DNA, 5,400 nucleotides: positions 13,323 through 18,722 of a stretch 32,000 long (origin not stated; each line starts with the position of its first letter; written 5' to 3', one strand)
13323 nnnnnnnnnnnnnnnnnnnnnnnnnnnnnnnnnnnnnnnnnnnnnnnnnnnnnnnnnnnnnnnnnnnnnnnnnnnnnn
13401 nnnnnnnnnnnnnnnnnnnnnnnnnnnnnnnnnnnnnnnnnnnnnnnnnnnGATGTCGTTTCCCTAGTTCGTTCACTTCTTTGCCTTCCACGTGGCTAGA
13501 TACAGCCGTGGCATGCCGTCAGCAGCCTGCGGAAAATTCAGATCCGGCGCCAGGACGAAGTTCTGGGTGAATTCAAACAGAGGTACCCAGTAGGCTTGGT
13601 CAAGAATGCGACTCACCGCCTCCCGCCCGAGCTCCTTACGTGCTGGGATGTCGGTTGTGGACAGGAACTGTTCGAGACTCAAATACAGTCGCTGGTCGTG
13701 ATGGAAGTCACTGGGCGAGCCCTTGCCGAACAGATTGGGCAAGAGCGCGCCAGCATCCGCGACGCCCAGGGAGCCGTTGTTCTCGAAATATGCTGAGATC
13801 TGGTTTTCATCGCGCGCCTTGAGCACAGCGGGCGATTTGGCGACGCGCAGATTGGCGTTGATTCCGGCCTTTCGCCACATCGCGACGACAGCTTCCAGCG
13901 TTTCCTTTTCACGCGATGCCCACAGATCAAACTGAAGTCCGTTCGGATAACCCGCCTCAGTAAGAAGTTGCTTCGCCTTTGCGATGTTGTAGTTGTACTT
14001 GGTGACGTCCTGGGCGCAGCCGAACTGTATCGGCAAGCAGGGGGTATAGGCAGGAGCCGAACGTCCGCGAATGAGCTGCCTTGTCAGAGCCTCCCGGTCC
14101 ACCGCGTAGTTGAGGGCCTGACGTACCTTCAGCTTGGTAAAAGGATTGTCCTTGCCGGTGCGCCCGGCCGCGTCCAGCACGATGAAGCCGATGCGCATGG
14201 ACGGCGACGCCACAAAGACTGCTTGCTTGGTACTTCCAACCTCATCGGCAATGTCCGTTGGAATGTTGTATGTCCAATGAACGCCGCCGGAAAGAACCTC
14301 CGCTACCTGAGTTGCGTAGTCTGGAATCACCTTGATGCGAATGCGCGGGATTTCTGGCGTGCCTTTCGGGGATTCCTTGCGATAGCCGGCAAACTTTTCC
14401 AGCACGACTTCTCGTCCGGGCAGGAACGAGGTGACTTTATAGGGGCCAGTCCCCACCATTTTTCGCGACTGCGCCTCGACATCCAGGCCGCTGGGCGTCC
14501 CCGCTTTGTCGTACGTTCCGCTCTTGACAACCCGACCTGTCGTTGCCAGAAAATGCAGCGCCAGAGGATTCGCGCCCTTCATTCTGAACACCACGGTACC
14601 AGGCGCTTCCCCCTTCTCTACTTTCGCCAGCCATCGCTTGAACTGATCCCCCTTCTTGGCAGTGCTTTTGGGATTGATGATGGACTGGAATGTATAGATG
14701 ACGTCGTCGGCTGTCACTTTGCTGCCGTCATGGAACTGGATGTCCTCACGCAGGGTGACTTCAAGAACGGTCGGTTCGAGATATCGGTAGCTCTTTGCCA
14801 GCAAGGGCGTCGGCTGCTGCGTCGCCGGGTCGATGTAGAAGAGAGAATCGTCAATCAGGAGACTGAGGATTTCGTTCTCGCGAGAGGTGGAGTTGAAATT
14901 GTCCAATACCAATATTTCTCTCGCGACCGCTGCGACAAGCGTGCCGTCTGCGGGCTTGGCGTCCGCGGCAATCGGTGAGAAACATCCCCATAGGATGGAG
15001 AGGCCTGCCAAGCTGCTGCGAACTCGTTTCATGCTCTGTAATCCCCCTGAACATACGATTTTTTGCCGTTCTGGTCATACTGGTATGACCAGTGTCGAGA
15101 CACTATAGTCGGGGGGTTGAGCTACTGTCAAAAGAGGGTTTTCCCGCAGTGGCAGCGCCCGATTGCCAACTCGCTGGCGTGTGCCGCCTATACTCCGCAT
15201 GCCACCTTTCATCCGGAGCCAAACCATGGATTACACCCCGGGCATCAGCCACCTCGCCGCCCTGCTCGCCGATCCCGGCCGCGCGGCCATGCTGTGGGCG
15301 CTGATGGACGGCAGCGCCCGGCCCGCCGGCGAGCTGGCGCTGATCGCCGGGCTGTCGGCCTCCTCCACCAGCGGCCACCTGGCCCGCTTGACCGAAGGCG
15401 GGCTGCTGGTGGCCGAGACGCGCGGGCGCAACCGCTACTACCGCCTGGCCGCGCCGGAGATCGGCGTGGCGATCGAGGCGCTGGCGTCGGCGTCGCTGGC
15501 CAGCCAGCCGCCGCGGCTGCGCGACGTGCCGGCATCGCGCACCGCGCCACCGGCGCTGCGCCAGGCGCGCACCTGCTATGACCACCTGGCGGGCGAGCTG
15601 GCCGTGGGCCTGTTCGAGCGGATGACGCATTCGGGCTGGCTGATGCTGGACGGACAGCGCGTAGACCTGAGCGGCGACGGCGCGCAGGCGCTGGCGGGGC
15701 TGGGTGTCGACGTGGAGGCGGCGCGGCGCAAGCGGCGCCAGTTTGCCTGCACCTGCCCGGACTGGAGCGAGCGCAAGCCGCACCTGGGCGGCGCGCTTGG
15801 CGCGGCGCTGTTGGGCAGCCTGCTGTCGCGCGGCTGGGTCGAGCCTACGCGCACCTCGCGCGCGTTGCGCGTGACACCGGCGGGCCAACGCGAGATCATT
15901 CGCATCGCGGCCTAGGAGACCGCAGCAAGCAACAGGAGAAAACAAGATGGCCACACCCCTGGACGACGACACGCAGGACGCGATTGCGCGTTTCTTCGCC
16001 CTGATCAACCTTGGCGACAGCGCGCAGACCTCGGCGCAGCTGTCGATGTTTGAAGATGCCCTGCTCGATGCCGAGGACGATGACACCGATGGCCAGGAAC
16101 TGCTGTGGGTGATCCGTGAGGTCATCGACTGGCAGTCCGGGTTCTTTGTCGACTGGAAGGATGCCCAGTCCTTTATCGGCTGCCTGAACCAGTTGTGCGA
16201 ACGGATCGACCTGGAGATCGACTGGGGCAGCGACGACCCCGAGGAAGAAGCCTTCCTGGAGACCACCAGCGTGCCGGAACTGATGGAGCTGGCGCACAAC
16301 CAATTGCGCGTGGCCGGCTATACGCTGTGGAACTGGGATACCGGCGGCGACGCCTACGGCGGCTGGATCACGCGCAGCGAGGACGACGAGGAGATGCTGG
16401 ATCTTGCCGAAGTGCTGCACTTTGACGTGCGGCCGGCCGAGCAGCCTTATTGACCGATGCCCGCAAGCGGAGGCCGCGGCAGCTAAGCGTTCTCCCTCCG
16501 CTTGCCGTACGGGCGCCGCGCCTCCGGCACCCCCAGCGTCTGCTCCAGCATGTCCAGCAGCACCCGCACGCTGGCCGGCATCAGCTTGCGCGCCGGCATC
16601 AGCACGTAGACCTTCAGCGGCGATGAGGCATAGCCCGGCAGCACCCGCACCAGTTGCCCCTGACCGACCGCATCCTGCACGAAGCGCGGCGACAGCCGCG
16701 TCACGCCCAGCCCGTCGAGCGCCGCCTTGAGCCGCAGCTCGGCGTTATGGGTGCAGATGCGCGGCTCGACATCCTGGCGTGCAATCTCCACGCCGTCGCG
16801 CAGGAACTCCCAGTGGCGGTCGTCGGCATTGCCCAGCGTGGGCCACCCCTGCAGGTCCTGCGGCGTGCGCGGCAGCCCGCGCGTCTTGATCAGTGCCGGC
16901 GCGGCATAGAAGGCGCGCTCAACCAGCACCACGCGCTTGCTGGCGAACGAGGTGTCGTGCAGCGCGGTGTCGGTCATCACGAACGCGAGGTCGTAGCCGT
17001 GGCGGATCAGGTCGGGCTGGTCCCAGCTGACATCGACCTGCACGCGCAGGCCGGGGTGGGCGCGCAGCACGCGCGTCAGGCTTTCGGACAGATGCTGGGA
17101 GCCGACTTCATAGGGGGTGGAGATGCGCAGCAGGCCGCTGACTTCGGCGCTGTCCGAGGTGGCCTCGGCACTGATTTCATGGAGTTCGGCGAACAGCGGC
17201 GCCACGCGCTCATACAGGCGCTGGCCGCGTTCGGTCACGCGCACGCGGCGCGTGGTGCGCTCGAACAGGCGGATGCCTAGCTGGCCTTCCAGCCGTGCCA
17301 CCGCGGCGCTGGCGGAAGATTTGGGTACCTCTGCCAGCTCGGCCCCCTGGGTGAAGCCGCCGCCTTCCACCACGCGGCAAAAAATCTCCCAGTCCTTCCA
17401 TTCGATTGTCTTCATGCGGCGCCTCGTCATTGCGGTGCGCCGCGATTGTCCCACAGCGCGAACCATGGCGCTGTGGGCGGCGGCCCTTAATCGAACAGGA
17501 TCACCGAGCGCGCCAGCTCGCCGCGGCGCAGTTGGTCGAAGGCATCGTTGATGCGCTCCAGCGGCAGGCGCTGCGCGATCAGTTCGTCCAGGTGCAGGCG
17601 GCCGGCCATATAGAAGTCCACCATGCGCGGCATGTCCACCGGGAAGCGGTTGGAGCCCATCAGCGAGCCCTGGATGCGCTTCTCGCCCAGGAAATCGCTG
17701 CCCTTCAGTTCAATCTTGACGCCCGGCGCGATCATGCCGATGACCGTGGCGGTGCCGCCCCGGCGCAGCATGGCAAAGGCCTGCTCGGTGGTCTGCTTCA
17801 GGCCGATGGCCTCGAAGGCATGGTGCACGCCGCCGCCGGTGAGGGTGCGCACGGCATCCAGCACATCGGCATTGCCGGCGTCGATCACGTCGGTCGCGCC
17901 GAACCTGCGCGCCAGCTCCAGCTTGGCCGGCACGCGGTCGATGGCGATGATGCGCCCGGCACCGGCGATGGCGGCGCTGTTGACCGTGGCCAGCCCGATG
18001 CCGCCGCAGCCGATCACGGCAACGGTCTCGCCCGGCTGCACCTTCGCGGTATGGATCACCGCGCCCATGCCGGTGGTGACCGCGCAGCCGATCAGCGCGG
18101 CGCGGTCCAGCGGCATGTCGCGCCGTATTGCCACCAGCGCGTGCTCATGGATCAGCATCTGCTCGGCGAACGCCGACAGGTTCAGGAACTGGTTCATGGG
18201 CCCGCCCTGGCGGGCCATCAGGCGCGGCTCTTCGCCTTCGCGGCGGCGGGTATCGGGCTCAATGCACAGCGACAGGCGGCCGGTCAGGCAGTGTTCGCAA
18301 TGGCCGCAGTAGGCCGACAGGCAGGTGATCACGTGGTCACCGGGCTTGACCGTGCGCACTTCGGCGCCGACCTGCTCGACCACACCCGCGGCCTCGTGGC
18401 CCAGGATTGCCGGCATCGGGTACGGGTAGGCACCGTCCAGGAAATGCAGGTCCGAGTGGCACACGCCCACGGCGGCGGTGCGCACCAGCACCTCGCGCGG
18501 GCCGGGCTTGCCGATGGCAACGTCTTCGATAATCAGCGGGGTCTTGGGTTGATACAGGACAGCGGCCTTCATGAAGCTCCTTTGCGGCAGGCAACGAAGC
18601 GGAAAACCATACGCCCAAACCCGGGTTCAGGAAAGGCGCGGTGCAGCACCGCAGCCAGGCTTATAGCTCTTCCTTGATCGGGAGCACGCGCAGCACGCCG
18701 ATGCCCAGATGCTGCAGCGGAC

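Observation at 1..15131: Ureide-type catabolic block with an unorthodox enzyme and transporter set: candidate pathway for an unrecognised N-rich substrate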

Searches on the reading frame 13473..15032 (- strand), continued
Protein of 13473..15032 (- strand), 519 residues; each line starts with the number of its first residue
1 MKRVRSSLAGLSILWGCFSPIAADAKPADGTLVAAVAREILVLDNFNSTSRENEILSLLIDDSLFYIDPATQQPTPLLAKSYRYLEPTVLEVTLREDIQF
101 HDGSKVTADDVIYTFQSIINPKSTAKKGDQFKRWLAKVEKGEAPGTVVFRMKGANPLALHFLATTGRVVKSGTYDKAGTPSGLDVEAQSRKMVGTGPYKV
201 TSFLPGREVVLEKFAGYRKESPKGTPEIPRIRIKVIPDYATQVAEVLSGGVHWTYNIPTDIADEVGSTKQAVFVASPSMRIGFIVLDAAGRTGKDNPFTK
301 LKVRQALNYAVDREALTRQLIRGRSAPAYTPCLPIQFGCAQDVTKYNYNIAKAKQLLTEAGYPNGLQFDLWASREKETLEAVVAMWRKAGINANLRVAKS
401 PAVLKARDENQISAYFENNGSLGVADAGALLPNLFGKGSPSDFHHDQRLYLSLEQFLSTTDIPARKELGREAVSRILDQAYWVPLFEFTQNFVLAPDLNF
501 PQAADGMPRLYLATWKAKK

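Call 62: search_protein_families(library=ncbifam, proteins=[L013:18737-19519:+, L014:7018-7797:+, L015:8000-8788:+, L013:15476-16525:+, L013:16577-17350:+], max_evalue=1e-15)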
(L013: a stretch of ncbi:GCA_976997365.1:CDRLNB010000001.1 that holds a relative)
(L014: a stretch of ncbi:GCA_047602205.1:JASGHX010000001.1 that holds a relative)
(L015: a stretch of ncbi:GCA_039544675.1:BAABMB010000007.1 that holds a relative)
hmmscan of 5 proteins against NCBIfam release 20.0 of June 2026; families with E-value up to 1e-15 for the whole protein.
L013:18737-19519:+ (260 aa): 6 families
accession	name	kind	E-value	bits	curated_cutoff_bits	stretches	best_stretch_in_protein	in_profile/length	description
TIGR01096.1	3A0103s03R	subfamily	1e-35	123.4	256.35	1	11-252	3-250/250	lysine/arginine/ornithine ABC transporter substrate-binding protein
NF008426.0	PRK11260.1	equivalog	2e-26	92.8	312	1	3-256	7-264/266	cystine ABC transporter substrate-binding protein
NF041765.1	ArtJ_Ecoli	equivalog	1.5e-21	77.2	510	1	28-252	15-241/243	arginine ABC transporter substrate-binding protein ArtJ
NF008885.0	PRK11917.1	equivalog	3.4e-17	62.8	373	1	8-251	10-257/259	bifunctional adhesin/ABC transporter aspartate/glutamate-binding protein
NF041764.1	ArtI_Ecoli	equivalog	3.5e-17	62.6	522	1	36-252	23-241/243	arginine ABC transporter substrate-binding protein ArtI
NF011583.0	PRK15007.1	subfamily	2.9e-16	59.6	358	1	36-252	23-241/243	arginine ABC transporter substrate-binding protein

L014:7018-7797:+ (259 aa): 6 families
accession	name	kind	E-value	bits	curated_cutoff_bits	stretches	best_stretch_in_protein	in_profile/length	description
TIGR01096.1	3A0103s03R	subfamily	9e-35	120.4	256.35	1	11-249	6-250/250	lysine/arginine/ornithine ABC transporter substrate-binding protein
NF008426.0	PRK11260.1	equivalog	1e-30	106.9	312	1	7-251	17-262/266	cystine ABC transporter substrate-binding protein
NF007029.0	PRK09495.1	equivalog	3.1e-18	66.5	303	1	35-251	29-245/248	glutamine ABC transporter substrate-binding protein GlnH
NF041764.1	ArtI_Ecoli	equivalog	1.3e-17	64.1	522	1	30-250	20-242/243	arginine ABC transporter substrate-binding protein ArtI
NF011583.0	PRK15007.1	subfamily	8.3e-17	61.3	358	1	30-250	20-242/243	arginine ABC transporter substrate-binding protein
NF008885.0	PRK11917.1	equivalog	2.8e-16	59.9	373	1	4-248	10-257/259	bifunctional adhesin/ABC transporter aspartate/glutamate-binding protein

L015:8000-8788:+ (262 aa): 2 families
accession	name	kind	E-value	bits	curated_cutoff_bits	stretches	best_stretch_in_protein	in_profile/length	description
TIGR01096.1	3A0103s03R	subfamily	7.3e-32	110.8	256.35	1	14-253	4-250/250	lysine/arginine/ornithine ABC transporter substrate-binding protein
NF008426.0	PRK11260.1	equivalog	5.3e-25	88.2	312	1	8-255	14-262/266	cystine ABC transporter substrate-binding protein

L013:15476-16525:+ (349 aa): 2 families
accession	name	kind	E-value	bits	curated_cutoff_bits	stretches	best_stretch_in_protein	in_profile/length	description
TIGR02961.1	allantoicase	equivalog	6e-103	344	277.9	1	30-344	3-324/324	allantoicase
NF010371.0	PRK13797.1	equivalog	3e-90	303.3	814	1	29-347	15-340/521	allantoicase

L013:16577-17350:+ (257 aa): 4 families
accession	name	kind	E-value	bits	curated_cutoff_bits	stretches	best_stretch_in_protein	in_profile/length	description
TIGR03214.2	ura-cupin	equivalog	4.8e-94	314.5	200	1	14-256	5-248/249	(S)-ureidoglycine aminohydrolase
NF040771.1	AAH_UGLYAH2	exception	3.5e-62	210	350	1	14-256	16-266/267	bifunctional allantoicase/(S)-ureidoglycine aminohydrolase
NF008373.0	PRK11171.1-2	equivalog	1.3e-61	208.2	445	1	14-255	21-270/274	(S)-ureidoglycine aminohydrolase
NF008376.0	PRK11171.1-5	equivalog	1.8e-60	204.5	338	1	14-256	21-271/278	(S)-ureidoglycine aminohydrolase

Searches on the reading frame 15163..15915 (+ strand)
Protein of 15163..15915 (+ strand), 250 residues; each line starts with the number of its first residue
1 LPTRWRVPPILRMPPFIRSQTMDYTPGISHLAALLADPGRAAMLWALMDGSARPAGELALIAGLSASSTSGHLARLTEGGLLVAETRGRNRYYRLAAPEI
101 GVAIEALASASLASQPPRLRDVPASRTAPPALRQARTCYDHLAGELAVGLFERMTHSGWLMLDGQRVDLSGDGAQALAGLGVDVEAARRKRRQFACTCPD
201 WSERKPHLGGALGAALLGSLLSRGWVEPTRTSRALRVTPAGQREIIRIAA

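Call 6: search_protein_families(library=ncbifam, proteins=[window:15163-15915:+])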
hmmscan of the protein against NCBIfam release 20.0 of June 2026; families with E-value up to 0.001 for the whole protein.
window:15163-15915:+ (250 aa): 4 families
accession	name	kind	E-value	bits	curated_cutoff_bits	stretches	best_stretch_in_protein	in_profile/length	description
NF033788.1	HTH_metalloreg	subfamily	2e-14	53.1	55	1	31-100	4-73/77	metalloregulator ArsR/SmtB family transcription factor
NF047906.1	CdPbTransRegCmtR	equivalog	3.7e-14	52.5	150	1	28-115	11-97/104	Cd(II)/Pb(II)-sensing metalloregulatory transcriptional regulator CmtR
NF041413.1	ArsR_Rv2640c_fam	equivalog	7.7e-08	32.7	155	1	35-100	39-106/118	Rv2640c family ArsR-like transcriptional regulator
NF033789.1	repress_SdpR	subfamily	8.2e-06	25.6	100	1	35-97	5-66/79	autorepressor SdpR family transcription factor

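Call 84: search_protein_families(library=pfam, proteins=[window:15163-15915:+], max_evalue=0.00001)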
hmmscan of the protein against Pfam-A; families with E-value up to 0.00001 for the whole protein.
window:15163-15915:+ (250 aa): 0 families

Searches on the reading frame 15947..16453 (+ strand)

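Call 6: search_protein_families(library=ncbifam, proteins=[window:15947-16453:+])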
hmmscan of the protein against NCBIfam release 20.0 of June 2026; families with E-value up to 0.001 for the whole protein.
window:15947-16453:+ (168 aa): 0 families

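Call 84: search_protein_families(library=pfam, proteins=[window:15947-16453:+], max_evalue=0.00001)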
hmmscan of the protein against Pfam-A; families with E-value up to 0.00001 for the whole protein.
window:15947-16453:+ (168 aa): 1 family
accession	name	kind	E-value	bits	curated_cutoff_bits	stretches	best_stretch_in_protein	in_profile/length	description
PF20335.4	DUF6630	-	5.1e-34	118.4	27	1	13-163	2-157/158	Domain of unknown function (DUF6630)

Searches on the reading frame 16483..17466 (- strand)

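Call 6: search_protein_families(library=ncbifam, proteins=[window:16483-17466:-])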
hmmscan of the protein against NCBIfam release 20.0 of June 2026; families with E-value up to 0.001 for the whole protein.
window:16483-17466:- (327 aa): 46 families (the best 25 are shown)
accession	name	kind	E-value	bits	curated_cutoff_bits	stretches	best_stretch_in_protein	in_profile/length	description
NF011573.0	PRK14997.1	equivalog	7.4e-38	130.4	380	1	22-309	5-295/303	LysR family transcriptional regulator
NF040888.1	trans_reg_YafC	equivalog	2.2e-33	115.4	470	1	24-310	6-292/293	DNA-binding transcriptional regulator YafC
NF007917.1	PRK10632.1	equivalog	2.1e-32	112.5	425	1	24-309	5-290/303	HTH-type transcriptional activator AaeR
NF008352.0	PRK11139.1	subfamily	1.9e-30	106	288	1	38-307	23-288/305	transcriptional regulator GcvA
NF007315.1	PRK09801.1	equivalog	9.5e-26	90.5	398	1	24-283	9-269/301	L-tartrate utilization transcriptional activator TtdR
TIGR03418.1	chol_sulf_TF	equivalog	2e-24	86.1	324.8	1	27-309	7-290/291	choline sulfate utilization transcriptional regulator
NF007491.0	PRK10086.1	equivalog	2.6e-20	72.5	316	1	13-310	9-308/313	DNA-binding transcriptional regulator DsdC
NF040889.1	trans_reg_YeiE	equivalog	9.6e-20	71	480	1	22-149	4-127/288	DNA-binding transcriptional regulator YeiE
NF040786.1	LysR_Sec_metab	equivalog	1.8e-18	66.6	250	1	23-181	3-167/298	selenium metabolism-associated LysR family transcriptional regulator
NF008095.0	PRK10837.1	subfamily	5e-18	65.3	281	1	21-189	3-168/290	LysR family transcriptional regulator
TIGR02036.1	dsdC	equivalog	4.3e-15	55.5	352.4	1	38-277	25-267/302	DNA-binding transcriptional regulator DsdC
NF052633.1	LysR_TF_PsrA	exception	1.5e-13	50.4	540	1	24-144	8-128/297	L-proline-binding transcription factor PsrA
TIGR03339.1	phn_lysR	subfamily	2.4e-13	50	341.1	1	29-148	5-121/279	aminoethylphosphonate catabolism associated LysR family transcriptional regulator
NF008722.0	PRK11716.1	equivalog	1.9e-12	46.8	246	1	22-144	2-124/293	HTH-type transcriptional activator IlvY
NF047520.1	trans_act_CidR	equivalog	5.9e-12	45.4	415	1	24-144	4-124/292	cidABC operon transcriptional activator CidR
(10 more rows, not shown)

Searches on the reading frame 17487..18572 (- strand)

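Call 6: search_protein_families(library=ncbifam, proteins=[window:17487-18572:-])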
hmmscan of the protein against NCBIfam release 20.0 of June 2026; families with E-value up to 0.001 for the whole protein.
window:17487-18572:- (361 aa): 24 families
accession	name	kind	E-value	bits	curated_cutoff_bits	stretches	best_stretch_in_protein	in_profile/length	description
TIGR03989.1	Rxyl_3153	subfamily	4.9e-93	312.3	440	1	2-360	3-370/370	NDMA-dependent alcohol dehydrogenase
TIGR02818.1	adh_III_F_hyde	equivalog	2.9e-90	303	543.95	1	2-359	3-367/368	S-(hydroxymethyl)glutathione dehydrogenase/class III alcohol dehydrogenase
TIGR03451.1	mycoS_dep_FDH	equivalog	1.9e-87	293.4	512.9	1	4-359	5-357/358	S-(hydroxymethyl)mycothiol dehydrogenase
NF041097.1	keto_inos_dh_IolM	equivalog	8.6e-48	162.9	450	1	13-358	40-387/389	scyllo-inosose 3-dehydrogenase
NF010344.0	PRK13771.1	subfamily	8.3e-44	149.9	349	1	1-351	1-323/334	putative alcohol dehydrogenase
NF003808.0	PRK05396.1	equivalog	2.4e-40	138.4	380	2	134-358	120-338/341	L-threonine 3-dehydrogenase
NF006940.0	PRK09422.1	equivalog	7.4e-40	136.9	344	2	1-104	1-104/338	alcohol dehydrogenase AdhP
TIGR00692.1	tdh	equivalog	2.5e-39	135.2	458.35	2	134-358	118-338/340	L-threonine 3-dehydrogenase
TIGR03366.1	HpnZ_proposed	hypoth_equivalog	3.2e-39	135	328.1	1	26-341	6-315/315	putative phosphonate catabolism associated alcohol dehydrogenase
NF041172.1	AcrlCoa_red_Thmprot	equivalog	1.2e-36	126.3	500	1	1-353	1-326/334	acryloyl-CoA reductase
TIGR03201.1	dearomat_had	equivalog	7.8e-36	123.9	338.65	1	8-359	6-347/349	6-hydroxycyclohex-1-ene-1-carbonyl-CoA dehydrogenase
NF047908.1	AldhRedAhr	equivalog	2.6e-33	115.3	470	1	7-359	10-333/335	NADPH-dependent aldehyde reductase Ahr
NF007642.0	PRK10309.1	equivalog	8.8e-30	104.1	550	2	134-359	116-344/347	galactitol-1-phosphate 5-dehydrogenase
NF007489.0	PRK10083.1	equivalog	8.1e-28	97.4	376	2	1-104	1-104/339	Zn-dependent oxidoreductase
NF007375.0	PRK09880.1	equivalog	3.6e-24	85.2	469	1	26-347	28-329/344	L-idonate 5-dehydrogenase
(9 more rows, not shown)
